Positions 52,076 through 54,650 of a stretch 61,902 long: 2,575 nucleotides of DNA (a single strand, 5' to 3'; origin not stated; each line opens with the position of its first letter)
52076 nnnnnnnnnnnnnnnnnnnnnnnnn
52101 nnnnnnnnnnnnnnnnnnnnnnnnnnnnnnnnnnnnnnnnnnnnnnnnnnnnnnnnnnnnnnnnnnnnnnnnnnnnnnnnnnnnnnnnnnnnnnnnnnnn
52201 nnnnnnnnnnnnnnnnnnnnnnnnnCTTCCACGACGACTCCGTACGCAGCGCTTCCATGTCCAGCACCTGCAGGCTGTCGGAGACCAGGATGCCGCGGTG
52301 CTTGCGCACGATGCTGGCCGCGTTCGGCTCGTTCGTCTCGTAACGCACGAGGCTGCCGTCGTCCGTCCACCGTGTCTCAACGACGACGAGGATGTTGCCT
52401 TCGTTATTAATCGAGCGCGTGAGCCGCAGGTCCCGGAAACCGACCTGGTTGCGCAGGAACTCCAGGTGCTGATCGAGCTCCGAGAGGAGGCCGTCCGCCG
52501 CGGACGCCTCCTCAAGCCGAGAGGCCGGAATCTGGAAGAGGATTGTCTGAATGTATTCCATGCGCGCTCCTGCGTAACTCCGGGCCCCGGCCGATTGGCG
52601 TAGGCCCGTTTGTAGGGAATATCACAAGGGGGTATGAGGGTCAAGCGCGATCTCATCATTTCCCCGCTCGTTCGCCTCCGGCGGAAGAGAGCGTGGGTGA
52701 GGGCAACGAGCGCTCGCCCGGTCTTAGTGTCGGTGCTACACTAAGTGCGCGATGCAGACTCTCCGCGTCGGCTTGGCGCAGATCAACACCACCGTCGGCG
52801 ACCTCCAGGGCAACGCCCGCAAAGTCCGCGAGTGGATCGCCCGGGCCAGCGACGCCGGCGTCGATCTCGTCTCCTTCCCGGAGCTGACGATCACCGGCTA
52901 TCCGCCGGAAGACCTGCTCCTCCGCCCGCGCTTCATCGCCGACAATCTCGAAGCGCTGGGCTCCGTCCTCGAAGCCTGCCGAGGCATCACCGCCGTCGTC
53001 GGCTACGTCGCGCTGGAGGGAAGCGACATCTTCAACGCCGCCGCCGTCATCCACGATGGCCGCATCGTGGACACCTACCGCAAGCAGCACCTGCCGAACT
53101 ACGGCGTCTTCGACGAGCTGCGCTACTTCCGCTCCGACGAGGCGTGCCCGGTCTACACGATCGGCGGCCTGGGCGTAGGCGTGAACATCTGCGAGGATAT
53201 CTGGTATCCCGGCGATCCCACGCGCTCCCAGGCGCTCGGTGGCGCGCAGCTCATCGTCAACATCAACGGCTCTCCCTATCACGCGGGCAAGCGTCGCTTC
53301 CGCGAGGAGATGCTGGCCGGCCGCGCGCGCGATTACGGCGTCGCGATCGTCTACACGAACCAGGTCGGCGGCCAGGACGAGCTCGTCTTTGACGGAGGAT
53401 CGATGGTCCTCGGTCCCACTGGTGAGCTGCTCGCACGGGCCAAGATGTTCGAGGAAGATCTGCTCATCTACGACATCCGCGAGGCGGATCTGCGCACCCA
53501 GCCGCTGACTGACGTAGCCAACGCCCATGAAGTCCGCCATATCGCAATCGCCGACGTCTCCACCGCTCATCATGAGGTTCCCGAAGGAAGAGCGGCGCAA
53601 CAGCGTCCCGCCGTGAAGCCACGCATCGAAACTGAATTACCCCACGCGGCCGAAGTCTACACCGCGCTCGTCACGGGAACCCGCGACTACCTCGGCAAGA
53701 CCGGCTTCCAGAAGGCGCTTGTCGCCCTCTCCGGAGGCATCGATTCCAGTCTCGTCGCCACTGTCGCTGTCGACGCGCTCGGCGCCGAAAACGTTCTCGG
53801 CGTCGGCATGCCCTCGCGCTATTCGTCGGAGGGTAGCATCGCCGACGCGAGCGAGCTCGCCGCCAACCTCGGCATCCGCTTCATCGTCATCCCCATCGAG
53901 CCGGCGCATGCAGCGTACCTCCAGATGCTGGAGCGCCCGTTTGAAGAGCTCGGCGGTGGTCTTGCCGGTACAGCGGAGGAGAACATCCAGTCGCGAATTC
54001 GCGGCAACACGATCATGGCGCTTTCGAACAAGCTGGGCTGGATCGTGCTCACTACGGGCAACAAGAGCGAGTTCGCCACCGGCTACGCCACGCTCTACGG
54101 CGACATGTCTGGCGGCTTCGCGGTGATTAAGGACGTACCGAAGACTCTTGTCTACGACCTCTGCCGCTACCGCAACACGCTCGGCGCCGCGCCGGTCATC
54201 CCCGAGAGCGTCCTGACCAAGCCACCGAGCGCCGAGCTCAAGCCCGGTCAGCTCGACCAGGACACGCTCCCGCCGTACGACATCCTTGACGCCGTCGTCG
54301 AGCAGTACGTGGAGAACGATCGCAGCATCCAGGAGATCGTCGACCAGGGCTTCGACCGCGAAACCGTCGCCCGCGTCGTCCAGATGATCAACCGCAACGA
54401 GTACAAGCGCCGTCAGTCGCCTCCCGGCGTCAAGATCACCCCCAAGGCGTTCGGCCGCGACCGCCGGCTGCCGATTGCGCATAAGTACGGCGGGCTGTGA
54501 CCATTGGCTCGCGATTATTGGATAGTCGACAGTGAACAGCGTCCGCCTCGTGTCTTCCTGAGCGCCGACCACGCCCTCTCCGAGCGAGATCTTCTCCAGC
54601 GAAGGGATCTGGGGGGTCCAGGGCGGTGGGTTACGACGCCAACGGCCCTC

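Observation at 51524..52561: ABM-TM-cupredoxin fusion facing the oxidase operon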

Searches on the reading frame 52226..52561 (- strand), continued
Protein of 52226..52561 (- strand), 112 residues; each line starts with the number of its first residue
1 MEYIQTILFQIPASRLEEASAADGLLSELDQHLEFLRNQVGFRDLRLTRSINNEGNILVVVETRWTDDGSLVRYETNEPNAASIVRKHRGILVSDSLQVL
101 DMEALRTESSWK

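Call 82: find_encoding_contigs(protein=P0146, flank=8000, max_places=2)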
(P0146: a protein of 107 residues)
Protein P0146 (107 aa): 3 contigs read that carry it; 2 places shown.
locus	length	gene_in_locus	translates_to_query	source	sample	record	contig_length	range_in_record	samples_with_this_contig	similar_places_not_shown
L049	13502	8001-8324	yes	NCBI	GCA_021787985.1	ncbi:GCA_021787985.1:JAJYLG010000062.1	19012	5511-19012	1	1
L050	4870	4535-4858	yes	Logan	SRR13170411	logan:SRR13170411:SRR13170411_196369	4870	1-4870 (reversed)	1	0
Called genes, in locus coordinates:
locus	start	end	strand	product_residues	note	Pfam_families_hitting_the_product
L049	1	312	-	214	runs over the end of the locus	PF04893:Yip1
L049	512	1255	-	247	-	PF02527:GidB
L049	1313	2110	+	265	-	PF03449:GreA_GreB_N, PF01272:GreA_GreB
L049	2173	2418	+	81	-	-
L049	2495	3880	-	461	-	PF00682:HMGL-like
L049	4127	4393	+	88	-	-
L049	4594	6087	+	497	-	PF00115:COX1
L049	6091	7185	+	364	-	PF02433:FixO, PF00034:Cytochrom_C, PF13442:Cytochrome_CBB3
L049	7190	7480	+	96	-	-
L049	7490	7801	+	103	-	-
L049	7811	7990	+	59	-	-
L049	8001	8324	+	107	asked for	-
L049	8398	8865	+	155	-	-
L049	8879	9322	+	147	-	PF00034:Cytochrom_C, PF13442:Cytochrome_CBB3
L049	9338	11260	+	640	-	PF00115:COX1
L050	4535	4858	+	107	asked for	-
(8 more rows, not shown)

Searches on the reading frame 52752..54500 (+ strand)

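Call 3: search_protein_families(library=pfam, proteins=[window:52752-54500:+], max_evalue=0.1)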
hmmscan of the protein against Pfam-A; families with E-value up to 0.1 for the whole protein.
window:52752-54500:+ (582 aa): 5 families
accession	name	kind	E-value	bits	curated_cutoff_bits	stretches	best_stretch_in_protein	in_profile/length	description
PF02540.23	NAD_synthase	-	2.5e-71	240.1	21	1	303-555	2-241/242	NAD synthase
PF00795.27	CN_hydrolase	-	1.8e-35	123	23.2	1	5-248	1-252/256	Carbon-nitrogen hydrolase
PF00733.27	Asn_synthase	-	0.0042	17.2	21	1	324-387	22-84/354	Asparagine synthase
PF06508.19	QueC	-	0.012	15.5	22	1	321-383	1-61/210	Queuosine biosynthesis protein QueC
PF03054.22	tRNA_Me_trans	-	0.028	14.5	20.6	1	321-381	2-71/202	tRNA methyl transferase HUP domain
